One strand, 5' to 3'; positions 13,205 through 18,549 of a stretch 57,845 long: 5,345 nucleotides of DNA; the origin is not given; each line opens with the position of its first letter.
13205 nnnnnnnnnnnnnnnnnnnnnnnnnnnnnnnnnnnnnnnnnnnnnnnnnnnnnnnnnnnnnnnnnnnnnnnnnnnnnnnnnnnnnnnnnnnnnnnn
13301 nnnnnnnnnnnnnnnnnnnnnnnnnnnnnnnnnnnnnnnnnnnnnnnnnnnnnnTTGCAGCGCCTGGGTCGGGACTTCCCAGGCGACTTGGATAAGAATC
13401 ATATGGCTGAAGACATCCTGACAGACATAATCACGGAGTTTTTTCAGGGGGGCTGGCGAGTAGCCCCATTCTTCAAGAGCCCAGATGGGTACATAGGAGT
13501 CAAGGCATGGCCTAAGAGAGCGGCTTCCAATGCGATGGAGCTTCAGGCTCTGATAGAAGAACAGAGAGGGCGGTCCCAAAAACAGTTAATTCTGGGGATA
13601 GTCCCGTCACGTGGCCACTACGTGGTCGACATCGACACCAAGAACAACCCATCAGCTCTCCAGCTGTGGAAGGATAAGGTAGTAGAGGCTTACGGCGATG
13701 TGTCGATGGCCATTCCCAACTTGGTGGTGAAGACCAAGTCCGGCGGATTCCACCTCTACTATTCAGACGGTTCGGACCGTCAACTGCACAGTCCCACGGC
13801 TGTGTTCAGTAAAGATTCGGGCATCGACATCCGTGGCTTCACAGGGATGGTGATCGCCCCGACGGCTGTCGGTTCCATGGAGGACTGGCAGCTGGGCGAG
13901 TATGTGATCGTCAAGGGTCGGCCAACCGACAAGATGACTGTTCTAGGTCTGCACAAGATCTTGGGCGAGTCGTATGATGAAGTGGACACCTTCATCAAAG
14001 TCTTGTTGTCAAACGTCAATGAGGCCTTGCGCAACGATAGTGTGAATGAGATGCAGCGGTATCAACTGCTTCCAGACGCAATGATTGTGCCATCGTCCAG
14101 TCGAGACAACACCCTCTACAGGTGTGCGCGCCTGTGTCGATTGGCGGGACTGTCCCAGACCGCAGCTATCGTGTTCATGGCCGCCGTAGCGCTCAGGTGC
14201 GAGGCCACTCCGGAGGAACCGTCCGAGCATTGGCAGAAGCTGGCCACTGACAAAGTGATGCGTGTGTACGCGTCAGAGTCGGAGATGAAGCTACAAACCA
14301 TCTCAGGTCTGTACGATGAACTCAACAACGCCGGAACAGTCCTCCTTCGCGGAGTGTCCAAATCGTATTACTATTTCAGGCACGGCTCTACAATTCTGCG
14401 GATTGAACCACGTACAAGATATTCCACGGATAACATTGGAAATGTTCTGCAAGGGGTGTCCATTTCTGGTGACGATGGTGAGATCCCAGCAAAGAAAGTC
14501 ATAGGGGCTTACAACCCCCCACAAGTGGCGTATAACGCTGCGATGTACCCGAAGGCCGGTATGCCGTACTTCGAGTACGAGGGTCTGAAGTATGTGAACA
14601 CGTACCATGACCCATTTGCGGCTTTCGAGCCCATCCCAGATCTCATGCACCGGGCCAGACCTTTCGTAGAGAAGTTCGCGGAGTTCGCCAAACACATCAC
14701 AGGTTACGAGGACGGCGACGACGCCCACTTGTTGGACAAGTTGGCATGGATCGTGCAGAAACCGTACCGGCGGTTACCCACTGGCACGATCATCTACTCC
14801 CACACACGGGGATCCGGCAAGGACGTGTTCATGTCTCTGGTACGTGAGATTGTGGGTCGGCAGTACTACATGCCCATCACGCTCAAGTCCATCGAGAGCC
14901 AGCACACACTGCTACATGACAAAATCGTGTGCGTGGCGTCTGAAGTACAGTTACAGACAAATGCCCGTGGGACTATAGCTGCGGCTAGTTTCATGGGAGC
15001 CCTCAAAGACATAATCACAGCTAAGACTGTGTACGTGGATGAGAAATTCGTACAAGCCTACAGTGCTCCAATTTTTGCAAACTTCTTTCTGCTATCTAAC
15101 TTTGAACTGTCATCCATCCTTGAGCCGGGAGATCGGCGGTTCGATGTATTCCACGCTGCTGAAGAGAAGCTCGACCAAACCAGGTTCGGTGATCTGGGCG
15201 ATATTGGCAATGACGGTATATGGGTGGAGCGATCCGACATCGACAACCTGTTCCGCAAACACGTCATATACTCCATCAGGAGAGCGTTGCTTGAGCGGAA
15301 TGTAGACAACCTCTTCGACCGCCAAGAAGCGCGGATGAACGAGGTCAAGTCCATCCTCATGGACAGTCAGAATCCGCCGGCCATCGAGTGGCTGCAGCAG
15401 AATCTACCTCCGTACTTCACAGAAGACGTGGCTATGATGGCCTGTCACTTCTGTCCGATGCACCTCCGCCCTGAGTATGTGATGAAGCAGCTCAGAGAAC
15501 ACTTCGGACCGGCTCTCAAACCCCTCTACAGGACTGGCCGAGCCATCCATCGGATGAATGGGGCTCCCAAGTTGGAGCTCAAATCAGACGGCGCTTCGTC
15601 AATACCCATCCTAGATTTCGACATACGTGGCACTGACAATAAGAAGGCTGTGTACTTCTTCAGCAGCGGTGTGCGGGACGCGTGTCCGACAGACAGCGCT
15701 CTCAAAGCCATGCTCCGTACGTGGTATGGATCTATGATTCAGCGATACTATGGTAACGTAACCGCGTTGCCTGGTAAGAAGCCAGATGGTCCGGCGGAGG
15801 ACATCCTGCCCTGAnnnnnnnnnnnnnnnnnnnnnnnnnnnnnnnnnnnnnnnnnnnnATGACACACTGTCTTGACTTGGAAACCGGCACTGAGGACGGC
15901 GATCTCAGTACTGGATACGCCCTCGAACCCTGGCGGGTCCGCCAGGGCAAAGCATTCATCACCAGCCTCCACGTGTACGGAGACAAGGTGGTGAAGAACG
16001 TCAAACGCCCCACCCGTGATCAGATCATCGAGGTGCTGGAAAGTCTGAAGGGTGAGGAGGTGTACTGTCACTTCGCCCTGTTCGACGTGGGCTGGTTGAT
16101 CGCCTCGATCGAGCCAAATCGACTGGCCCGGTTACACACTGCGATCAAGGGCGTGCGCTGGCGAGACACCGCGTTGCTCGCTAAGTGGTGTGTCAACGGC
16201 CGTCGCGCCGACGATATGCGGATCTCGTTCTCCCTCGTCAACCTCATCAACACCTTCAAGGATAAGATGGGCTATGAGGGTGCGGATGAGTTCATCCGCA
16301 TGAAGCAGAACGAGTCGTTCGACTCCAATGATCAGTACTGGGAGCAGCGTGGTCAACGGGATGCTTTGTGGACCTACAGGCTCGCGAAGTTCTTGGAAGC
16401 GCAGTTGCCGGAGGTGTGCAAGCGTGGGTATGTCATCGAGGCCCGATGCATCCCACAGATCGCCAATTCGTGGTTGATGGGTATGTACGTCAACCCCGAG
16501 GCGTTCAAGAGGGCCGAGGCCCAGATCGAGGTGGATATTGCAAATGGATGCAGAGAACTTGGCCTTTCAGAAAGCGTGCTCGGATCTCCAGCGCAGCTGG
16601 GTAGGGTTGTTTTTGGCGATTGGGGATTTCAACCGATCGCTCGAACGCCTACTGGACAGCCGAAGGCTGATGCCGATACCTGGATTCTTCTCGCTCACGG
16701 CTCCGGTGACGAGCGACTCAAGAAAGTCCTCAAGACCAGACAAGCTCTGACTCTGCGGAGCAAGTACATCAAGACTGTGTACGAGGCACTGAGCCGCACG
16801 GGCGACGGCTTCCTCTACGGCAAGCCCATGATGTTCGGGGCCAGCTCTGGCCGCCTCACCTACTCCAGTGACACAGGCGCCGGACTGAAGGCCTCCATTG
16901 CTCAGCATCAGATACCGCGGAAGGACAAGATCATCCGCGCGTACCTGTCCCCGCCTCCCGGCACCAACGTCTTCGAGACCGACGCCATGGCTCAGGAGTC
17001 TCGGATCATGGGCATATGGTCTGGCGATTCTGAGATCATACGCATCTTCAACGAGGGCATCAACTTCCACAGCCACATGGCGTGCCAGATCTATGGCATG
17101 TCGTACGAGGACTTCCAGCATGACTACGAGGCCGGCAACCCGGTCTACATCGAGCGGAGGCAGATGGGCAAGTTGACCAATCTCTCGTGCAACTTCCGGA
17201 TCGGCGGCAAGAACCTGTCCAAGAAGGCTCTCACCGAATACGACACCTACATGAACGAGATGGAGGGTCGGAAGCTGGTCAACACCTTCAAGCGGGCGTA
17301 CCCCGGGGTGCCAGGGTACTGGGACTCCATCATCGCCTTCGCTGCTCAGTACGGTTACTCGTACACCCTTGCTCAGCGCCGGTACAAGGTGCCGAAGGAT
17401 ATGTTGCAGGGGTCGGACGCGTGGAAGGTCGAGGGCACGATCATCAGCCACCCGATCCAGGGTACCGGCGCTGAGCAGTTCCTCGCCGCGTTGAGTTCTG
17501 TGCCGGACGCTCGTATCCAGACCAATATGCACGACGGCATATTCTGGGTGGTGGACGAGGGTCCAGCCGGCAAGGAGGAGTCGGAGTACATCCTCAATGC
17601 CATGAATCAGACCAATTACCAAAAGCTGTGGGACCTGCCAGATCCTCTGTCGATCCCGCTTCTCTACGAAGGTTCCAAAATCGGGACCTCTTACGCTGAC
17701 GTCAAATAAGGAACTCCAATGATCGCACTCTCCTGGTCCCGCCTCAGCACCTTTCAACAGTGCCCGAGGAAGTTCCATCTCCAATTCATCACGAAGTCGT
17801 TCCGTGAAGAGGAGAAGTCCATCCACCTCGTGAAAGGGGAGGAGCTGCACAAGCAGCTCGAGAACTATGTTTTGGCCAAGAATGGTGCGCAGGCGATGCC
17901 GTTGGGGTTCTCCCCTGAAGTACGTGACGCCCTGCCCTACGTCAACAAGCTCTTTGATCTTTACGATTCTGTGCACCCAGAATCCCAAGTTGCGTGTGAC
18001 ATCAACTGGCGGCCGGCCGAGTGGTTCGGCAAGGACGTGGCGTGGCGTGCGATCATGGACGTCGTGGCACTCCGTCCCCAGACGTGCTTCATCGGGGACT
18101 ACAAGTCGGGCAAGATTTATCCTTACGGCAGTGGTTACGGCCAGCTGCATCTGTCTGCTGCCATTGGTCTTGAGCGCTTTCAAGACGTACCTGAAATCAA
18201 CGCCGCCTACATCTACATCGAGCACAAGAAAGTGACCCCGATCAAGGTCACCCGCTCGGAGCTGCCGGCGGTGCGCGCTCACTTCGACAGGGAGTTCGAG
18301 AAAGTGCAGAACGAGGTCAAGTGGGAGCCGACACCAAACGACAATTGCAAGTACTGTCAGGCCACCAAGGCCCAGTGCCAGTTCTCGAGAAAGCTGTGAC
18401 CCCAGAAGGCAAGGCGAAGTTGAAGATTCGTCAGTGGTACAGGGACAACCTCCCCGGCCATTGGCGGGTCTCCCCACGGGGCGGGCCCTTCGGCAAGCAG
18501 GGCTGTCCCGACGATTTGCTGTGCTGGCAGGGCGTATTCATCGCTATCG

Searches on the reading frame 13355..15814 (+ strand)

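Call 41: search_protein_families(library=phrogs, proteins=[window:13355-15814:+], max_evalue=0.00001)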
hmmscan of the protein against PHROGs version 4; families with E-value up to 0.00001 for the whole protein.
window:13355-15814:+ (819 aa): 4 families
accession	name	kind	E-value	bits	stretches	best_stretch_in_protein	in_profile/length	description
phrog_1156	-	DNA, RNA and nucleotide metabolism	1.5e-16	61.2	2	434-587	520-669/855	DNA primase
phrog_4762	-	unknown function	2.1e-09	36.9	1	442-625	472-650/822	-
phrog_1829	-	DNA, RNA and nucleotide metabolism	9.4e-08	31.6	1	453-582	482-605/772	DNA primase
phrog_5852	-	DNA, RNA and nucleotide metabolism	5e-06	27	1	80-180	138-227/242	DNA polymerase/primase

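Call 67: search_protein_families(library=pfam, proteins=[window:13355-15814:+], max_evalue=0.01)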
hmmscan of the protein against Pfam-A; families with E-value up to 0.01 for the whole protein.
window:13355-15814:+ (819 aa): 2 families
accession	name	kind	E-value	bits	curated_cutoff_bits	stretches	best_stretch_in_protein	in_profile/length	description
PF19263.5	DUF5906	-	4.6e-13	50.2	27.6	1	481-595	2-114/114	Family of unknown function (DUF5906)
PF09250.16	Prim-Pol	-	4.4e-10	40.7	22.8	1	30-173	5-137/158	Bifunctional DNA primase/polymerase, N-terminal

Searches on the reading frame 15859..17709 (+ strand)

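Call 41: search_protein_families(library=phrogs, proteins=[window:15859-17709:+], max_evalue=0.00001)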
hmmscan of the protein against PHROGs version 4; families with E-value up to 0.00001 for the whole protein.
window:15859-17709:+ (616 aa): 3 families
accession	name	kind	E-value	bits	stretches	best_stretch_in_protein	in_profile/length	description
phrog_17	-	DNA, RNA and nucleotide metabolism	2.9e-58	198.8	1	5-614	675-1232/1445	DNA polymerase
phrog_10285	-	DNA, RNA and nucleotide metabolism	2.3e-12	47.6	1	354-488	37-164/321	DNA polymerase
phrog_2573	-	DNA, RNA and nucleotide metabolism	6.2e-10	39.8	1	358-504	5-150/336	DNA polymerase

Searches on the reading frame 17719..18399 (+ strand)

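Call 41: search_protein_families(library=phrogs, proteins=[window:17719-18399:+], max_evalue=0.00001)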
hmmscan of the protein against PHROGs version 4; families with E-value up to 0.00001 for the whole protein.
window:17719-18399:+ (226 aa): 1 family
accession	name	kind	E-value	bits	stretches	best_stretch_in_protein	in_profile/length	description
phrog_69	-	DNA, RNA and nucleotide metabolism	8.9e-19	68.8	1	3-225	89-328/501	exonuclease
